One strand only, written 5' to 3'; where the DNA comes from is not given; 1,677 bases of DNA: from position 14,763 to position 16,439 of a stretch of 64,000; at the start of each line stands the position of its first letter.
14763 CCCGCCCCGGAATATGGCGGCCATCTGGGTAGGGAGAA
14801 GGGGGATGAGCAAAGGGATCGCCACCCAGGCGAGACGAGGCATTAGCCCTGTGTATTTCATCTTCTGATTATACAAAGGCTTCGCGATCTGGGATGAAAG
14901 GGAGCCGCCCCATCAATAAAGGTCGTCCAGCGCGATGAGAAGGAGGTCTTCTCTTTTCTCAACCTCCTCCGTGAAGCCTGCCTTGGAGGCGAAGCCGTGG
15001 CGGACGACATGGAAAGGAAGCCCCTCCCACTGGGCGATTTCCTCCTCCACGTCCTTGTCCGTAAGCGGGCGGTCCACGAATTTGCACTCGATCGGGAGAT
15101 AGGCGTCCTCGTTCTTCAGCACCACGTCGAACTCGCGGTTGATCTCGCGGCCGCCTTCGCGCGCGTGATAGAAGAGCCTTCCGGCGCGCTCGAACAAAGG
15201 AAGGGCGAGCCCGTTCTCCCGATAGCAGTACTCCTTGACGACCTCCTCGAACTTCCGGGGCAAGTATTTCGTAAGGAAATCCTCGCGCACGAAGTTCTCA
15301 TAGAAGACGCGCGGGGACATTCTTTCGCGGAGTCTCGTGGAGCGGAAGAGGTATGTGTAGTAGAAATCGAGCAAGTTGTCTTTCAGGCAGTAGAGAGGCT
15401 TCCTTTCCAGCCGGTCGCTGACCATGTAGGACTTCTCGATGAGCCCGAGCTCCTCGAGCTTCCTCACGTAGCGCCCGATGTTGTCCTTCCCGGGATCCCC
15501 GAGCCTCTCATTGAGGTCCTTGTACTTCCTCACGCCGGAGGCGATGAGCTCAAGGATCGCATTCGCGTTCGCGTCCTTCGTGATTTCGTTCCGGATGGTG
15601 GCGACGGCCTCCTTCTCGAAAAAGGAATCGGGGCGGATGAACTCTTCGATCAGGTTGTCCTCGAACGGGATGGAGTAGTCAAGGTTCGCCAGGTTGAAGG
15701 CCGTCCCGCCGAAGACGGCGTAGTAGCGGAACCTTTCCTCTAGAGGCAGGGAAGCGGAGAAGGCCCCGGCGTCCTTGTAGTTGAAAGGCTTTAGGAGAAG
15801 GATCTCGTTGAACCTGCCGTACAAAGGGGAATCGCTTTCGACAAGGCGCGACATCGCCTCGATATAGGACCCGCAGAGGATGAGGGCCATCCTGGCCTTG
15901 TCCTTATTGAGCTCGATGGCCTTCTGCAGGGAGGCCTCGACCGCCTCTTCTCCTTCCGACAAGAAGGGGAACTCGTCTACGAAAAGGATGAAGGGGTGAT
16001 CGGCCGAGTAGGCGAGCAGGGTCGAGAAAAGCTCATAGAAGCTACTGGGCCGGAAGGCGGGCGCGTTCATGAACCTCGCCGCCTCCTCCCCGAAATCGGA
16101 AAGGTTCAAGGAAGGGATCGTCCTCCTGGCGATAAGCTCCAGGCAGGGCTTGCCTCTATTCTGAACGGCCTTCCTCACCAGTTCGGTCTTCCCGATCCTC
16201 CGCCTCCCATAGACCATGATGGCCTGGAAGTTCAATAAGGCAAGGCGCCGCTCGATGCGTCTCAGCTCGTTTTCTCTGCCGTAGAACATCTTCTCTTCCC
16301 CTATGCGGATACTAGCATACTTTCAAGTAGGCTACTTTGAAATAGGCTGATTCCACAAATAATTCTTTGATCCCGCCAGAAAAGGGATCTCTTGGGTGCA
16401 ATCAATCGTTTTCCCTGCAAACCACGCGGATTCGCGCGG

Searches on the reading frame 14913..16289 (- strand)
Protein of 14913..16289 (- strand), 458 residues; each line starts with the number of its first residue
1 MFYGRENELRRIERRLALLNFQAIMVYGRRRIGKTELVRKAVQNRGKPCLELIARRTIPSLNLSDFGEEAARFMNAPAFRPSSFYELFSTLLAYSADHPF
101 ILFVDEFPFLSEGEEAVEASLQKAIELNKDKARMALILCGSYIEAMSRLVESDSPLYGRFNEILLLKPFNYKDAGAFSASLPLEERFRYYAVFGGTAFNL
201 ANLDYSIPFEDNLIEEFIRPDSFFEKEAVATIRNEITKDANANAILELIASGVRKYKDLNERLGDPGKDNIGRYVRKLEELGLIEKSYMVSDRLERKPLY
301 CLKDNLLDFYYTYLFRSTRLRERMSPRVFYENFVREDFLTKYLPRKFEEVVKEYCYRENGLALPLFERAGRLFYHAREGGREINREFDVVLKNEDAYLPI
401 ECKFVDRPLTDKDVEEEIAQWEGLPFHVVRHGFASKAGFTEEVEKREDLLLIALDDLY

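Call 49: search_protein_families(library=pfam, proteins=[window:14913-16289:-], max_evalue=0.0001)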
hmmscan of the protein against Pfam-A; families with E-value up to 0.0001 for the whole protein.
window:14913-16289:- (458 aa): 5 families
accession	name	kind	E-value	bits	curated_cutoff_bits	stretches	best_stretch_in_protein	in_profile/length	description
PF01637.24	ATPase_2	-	2e-15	57.6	33.2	1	2-179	1-192/225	ATPase domain predominantly from Archaea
PF03008.20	DUF234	-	2.7e-06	28.1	22.5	1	310-409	1-92/100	Archaea bacterial proteins of unknown function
PF13191.12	AAA_16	-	5.6e-06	27.4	32.6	1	2-116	2-150/167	AAA ATPase domain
PF13173.12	AAA_14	-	5.6e-06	26.8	27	1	21-171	2-125/129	AAA domain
PF13401.12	AAA_22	-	5e-05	24.1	27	1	23-145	7-126/130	AAA domain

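Call 76: search_protein_families(library=padloc, proteins=[window:14913-16289:-], max_evalue=0.00001)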
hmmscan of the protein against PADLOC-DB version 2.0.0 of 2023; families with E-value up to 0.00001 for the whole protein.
window:14913-16289:- (458 aa): 2 families
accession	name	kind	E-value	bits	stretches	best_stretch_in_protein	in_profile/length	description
PDLC04984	PDC-S27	-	2.1e-31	107.3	1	3-418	5-427/474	-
PDLC04985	PDC-S27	-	5.3e-17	59.9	1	2-312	6-328/484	-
